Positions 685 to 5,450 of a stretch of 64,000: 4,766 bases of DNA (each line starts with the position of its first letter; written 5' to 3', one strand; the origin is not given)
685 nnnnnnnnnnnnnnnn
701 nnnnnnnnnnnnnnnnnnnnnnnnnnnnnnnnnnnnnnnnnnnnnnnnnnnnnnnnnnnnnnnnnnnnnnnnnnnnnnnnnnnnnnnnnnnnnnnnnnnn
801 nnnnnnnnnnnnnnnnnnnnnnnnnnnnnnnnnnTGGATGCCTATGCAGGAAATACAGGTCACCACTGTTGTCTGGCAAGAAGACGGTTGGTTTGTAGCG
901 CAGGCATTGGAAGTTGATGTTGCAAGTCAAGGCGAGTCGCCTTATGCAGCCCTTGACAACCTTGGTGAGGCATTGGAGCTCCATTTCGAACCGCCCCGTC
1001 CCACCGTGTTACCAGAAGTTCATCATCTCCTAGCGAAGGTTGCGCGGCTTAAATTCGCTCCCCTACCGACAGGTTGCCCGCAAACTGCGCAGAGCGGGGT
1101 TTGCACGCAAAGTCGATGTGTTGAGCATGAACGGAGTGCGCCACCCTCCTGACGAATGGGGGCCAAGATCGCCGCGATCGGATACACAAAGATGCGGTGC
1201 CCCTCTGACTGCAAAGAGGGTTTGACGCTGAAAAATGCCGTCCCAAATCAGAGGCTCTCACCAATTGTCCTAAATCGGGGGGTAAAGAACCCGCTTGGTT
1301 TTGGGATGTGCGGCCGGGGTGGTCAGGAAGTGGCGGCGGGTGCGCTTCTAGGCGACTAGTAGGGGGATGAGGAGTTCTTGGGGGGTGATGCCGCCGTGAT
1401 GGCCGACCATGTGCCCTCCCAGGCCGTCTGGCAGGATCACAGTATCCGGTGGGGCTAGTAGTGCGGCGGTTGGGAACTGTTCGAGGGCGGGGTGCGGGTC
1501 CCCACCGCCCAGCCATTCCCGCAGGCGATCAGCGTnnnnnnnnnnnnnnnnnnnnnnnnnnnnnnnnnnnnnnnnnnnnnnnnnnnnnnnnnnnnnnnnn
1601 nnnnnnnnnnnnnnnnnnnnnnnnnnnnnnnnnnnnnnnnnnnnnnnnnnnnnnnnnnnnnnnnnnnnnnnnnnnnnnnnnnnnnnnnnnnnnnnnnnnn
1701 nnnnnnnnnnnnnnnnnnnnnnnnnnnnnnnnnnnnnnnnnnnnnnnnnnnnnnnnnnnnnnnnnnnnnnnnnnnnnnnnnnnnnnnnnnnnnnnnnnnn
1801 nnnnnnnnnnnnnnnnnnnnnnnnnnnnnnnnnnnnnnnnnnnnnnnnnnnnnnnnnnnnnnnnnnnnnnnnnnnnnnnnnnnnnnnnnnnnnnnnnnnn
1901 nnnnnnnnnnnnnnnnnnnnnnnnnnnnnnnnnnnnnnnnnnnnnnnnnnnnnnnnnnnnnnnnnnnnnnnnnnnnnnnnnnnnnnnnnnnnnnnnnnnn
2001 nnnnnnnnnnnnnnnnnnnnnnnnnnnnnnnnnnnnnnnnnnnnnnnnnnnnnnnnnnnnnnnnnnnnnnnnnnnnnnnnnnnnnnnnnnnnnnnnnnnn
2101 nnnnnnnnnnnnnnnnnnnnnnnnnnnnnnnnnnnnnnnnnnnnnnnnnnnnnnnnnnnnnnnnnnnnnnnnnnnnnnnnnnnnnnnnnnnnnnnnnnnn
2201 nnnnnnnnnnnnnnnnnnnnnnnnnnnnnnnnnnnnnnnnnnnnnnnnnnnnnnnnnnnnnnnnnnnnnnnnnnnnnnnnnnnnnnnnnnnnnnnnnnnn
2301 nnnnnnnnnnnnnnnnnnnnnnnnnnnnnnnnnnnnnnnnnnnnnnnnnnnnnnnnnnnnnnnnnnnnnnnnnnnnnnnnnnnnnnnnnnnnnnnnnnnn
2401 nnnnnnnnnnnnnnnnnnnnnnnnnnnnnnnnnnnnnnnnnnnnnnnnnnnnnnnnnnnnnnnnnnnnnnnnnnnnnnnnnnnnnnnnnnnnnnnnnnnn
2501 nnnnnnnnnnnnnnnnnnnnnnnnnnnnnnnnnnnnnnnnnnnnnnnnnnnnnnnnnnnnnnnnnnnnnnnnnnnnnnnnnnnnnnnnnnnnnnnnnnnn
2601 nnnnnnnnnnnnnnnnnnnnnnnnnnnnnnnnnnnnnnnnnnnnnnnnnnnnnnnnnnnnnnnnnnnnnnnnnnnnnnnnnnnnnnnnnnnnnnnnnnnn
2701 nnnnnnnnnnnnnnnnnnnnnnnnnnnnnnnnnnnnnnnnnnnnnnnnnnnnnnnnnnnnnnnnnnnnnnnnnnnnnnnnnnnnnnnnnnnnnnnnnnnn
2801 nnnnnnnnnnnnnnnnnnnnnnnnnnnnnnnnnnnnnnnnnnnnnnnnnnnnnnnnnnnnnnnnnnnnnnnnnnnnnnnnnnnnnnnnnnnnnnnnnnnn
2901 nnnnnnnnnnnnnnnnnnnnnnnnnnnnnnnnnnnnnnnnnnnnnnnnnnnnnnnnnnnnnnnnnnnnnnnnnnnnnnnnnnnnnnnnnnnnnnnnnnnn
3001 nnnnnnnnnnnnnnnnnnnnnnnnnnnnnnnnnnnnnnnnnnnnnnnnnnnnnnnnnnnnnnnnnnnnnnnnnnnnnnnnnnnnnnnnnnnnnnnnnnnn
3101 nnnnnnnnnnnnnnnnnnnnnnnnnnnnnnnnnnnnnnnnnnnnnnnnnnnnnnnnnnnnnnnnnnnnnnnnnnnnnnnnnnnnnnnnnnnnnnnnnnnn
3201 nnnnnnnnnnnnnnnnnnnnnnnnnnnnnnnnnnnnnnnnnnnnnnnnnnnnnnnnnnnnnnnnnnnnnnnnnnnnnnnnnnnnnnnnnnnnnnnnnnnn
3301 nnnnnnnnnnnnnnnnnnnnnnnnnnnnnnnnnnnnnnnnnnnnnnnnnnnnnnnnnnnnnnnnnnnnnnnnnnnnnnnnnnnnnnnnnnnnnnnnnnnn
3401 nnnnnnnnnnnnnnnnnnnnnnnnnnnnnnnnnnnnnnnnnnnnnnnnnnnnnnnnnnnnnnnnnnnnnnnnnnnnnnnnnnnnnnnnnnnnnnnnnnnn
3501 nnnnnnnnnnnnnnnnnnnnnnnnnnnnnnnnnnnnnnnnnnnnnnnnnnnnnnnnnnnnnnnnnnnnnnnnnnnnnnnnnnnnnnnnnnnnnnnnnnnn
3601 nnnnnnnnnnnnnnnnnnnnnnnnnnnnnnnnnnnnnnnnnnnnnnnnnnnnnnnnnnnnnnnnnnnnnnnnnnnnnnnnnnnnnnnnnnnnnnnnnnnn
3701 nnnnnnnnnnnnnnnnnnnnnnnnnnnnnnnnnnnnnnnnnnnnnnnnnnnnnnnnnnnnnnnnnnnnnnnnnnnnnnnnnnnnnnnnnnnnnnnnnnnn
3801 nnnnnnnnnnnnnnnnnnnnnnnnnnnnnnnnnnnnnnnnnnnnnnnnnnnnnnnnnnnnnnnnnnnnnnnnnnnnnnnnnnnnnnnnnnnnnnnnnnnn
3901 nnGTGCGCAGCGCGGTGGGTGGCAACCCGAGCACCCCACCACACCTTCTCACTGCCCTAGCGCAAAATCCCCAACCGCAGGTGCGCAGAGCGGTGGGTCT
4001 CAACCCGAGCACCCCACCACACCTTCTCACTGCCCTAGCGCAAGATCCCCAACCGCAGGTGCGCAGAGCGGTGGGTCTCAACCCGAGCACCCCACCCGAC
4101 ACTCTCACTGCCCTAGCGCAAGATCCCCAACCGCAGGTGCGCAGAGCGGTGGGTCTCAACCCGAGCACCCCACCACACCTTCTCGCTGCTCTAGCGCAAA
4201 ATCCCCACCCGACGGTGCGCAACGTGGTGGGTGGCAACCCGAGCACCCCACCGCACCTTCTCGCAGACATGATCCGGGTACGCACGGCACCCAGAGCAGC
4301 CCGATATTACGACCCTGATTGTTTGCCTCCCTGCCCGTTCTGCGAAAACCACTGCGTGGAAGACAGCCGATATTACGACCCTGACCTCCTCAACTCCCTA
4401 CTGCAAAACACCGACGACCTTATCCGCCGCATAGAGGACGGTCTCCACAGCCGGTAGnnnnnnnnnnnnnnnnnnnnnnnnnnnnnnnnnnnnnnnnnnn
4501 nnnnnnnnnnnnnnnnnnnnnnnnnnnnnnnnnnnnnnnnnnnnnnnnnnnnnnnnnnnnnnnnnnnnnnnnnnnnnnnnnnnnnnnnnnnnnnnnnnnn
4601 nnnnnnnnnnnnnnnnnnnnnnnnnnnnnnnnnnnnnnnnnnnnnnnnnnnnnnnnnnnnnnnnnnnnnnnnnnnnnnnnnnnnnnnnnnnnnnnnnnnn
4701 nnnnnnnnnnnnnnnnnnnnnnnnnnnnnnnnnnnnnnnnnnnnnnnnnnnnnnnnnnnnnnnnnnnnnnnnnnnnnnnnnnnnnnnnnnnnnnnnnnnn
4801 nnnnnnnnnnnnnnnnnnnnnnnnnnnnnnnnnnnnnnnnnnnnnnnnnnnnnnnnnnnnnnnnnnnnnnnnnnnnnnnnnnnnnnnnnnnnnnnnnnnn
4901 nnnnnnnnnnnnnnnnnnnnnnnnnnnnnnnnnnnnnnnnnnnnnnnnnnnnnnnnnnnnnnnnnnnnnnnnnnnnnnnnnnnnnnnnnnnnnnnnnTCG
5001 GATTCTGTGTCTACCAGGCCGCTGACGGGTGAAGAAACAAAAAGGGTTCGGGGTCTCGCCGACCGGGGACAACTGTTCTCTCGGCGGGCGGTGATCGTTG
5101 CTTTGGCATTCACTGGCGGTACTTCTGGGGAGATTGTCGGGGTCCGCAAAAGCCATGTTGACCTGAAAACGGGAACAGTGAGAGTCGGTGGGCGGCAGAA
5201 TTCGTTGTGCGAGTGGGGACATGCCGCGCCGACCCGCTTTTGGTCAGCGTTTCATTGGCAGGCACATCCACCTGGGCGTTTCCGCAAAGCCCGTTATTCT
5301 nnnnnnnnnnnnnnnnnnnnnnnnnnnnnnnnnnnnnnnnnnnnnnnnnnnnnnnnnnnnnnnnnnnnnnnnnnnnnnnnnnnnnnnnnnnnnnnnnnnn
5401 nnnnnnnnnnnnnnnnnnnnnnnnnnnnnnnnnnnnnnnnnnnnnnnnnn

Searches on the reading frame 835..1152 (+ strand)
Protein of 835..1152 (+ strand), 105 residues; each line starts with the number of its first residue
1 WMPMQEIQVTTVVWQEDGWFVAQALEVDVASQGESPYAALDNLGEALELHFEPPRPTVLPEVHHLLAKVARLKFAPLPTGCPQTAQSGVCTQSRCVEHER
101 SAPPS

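Call 36: search_protein_families(library=pfam, max_evalue=0.05, proteins=[window:835-1152:+])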
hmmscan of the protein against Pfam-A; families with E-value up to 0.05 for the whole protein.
window:835-1152:+ (105 aa): 1 family
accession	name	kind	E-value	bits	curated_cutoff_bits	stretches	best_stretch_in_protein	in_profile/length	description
PF24113.1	DUF7387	-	8.6e-09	36.1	27.9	1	11-56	15-60/85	Family of unknown function (DUF7387)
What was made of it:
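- Checked: A HicB-like DUF7387 ORF is at 835-1152 (call 36).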

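Call 77: search_protein_families(library=phrogs, max_evalue=0.001, proteins=[window:835-1152:+])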
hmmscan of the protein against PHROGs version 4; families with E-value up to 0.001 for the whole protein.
window:835-1152:+ (105 aa): 1 family
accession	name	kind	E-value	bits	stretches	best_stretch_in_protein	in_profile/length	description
phrog_13047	-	unknown function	9.5e-08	33.4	1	12-52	16-56/86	-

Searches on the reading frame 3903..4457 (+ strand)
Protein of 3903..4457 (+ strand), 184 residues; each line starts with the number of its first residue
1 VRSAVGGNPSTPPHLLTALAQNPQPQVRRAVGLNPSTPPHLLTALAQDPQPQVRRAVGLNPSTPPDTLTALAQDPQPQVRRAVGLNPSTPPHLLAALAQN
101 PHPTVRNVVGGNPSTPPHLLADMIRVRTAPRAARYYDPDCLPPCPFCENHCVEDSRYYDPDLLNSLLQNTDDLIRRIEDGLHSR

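Call 7: search_protein_families(library=pfam, max_evalue=0.01, proteins=[window:3903-4457:+])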
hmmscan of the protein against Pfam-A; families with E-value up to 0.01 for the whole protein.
window:3903-4457:+ (184 aa): 8 families
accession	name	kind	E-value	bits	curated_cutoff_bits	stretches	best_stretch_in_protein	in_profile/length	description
PF01816.23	LRV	-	3.4e-24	84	21.6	3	51-75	1-25/26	Leucine rich repeat variant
PF25591.1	LRV_2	-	2.9e-21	75.6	27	4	60-108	9-56/61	Leucine Rich Repeat Variant domain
PF02985.28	HEAT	-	6e-11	42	23.5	0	39-57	3-20/31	HEAT repeat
PF13646.12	HEAT_2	-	4.3e-06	27.4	27.7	0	39-107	2-81/88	HEAT repeats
PF09280.16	XPC-binding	-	0.00034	20.7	26.4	0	16-60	1-45/57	XPC-binding domain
PF02861.25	Clp_N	-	0.00039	21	20.7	0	37-61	14-41/53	Clp amino terminal domain, pathogenicity island component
PF13513.12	HEAT_EZ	-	0.0011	19.9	27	0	41-56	32-47/55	HEAT-like repeat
PF13251.12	DUF4042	-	0.0033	17.6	27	0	34-56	37-59/182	Domain of unknown function (DUF4042)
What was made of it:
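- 3041..4457 (+): LRV/HEAT-repeat gene, broken into three ORFs. The 78-bp tandem array at 3214-4262 has strain-variable copy number. Pfam LRV 3e-34 and 3e-24 (call 7).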

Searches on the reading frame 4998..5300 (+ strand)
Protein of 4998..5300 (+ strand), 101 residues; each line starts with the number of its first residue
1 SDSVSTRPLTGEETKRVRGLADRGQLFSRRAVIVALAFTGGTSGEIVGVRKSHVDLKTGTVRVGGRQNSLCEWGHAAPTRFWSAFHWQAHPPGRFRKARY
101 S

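Call 36: search_protein_families(library=pfam, max_evalue=0.05, proteins=[window:5016-5300:+])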
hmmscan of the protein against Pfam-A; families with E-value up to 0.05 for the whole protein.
window:5016-5300:+ (95 aa): 0 families

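Call 48: search_solved_structures(query=window:4998-5300:+, max_evalue=10, show_alignments=2)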
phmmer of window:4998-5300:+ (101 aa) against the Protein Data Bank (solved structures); distinct sequences matched with E-value up to 10: 3.
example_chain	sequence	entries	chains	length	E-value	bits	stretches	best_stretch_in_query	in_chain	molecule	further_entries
5dcf_A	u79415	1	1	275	0.36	14.6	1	27-69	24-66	Tyrosine recombinase XerD,DNA translocase FtsK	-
1a0p_A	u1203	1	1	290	0.55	14.1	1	27-69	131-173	SITE-SPECIFIC RECOMBINASE XERD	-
8jw0_f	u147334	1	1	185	0.64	13.8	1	55-79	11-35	Photosystem I PsaF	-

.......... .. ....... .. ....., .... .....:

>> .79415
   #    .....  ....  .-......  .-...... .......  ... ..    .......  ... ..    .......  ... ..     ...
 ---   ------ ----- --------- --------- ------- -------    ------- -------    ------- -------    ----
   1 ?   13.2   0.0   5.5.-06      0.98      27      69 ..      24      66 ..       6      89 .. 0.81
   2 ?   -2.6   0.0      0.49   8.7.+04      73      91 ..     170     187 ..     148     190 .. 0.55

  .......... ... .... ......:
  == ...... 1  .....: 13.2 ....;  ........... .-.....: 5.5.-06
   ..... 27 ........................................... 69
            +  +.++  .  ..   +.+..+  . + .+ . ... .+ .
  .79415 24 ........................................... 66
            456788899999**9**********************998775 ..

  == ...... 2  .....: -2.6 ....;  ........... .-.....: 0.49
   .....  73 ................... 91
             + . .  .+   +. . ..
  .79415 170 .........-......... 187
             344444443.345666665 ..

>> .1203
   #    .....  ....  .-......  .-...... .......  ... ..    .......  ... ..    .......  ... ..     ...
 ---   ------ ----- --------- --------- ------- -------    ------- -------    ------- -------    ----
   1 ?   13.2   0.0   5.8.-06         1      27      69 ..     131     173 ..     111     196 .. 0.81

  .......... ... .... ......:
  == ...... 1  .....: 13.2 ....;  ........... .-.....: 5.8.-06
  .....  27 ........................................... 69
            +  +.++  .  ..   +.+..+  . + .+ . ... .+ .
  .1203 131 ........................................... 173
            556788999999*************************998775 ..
